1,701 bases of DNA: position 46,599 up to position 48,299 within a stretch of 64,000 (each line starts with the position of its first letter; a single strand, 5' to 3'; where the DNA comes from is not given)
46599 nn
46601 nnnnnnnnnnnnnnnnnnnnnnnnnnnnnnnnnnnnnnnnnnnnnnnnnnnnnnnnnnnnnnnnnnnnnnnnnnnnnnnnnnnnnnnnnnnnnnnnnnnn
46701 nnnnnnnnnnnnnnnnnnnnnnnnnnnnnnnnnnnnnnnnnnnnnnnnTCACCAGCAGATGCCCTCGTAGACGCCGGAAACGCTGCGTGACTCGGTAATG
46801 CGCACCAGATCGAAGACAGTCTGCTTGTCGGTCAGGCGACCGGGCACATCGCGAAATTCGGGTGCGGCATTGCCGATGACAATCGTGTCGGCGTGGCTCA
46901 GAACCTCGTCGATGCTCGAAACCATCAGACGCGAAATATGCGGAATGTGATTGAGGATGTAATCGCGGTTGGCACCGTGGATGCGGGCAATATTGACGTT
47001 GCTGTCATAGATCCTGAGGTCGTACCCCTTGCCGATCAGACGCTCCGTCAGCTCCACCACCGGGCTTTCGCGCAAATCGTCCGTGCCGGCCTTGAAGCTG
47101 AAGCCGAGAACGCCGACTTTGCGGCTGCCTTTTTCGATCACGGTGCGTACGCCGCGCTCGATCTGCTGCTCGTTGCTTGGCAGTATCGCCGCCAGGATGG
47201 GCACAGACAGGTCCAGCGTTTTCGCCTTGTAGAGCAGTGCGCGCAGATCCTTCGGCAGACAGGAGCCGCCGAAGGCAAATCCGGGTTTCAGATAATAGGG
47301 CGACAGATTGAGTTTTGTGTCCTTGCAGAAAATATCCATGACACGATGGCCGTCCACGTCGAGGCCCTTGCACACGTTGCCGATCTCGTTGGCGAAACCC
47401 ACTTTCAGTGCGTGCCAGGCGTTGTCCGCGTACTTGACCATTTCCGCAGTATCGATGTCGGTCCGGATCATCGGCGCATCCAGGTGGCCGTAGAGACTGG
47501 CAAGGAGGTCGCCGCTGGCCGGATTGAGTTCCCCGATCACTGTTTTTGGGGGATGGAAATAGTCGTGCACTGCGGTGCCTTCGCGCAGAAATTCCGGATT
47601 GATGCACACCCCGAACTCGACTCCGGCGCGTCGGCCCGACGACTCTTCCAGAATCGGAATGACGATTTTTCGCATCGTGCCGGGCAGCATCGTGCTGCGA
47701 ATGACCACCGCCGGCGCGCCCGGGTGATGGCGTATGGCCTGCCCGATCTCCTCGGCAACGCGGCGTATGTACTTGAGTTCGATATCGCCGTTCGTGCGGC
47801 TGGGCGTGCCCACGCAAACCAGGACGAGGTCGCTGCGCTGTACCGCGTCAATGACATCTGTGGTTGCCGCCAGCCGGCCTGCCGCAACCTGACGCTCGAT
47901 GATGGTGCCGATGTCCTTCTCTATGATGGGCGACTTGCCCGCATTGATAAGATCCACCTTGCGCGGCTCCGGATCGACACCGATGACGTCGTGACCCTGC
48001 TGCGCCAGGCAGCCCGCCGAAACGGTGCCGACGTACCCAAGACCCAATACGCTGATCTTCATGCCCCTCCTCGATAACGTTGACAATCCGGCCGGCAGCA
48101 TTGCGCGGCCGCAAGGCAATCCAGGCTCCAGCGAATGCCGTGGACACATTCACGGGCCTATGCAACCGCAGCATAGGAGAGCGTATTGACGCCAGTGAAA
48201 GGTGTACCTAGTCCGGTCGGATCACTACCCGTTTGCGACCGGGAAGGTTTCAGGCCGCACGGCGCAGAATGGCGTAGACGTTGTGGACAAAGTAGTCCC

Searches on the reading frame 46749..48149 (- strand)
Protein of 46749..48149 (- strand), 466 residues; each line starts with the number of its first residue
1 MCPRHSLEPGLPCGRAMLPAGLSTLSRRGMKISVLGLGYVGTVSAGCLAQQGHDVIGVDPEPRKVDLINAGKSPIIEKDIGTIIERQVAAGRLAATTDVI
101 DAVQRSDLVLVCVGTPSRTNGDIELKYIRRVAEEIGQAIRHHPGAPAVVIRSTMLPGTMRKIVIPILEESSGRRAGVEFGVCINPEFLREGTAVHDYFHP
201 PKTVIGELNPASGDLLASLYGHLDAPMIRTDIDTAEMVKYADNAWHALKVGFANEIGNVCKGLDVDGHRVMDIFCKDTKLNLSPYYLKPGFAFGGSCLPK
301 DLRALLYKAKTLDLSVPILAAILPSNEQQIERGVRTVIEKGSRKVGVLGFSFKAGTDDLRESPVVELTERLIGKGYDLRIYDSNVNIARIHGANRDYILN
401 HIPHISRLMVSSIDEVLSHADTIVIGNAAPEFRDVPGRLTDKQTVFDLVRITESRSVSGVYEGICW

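Call 66: search_protein_families(library=ncbifam, proteins=[window:46749-48149:-], max_evalue=1e-10)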
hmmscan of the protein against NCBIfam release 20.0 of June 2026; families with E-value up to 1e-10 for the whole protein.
window:46749-48149:- (466 aa): 7 families
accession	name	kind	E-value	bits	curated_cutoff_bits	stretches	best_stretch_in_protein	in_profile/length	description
TIGR03026.1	NDP-sugDHase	subfamily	2.4e-126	421.9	189.8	1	30-447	1-410/413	nucleotide sugar dehydrogenase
NF041297.1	UDPGDh_AglM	equivalog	2.1e-93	313.6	670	1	30-464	1-428/429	UDP-glucose 6-dehydrogenase AglM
NF047673.2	TeichurnBiosyTuaD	equivalog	9e-74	249.2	700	1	31-383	3-351/439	UDP-glucose 6-dehydrogenase TuaD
NF040825.1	UDPMaNacDH_Arch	equivalog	4.9e-47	160.7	750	1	30-386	1-352/418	UDP-N-acetyl-D-mannosamine dehydrogenase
NF011631.0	PRK15057.1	equivalog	1.9e-39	135.9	757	1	30-385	1-339/388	UDP-glucose 6-dehydrogenase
NF008286.0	PRK11064.1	equivalog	1e-37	129.8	459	1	31-449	5-416/420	UDP-N-acetyl-D-mannosamine dehydrogenase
NF011729.0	PRK15182.1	equivalog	2.6e-19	69.3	592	1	30-416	7-382/425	Vi polysaccharide biosynthesis UDP-N-acetylglucosamine C-6 dehydrogenase TviB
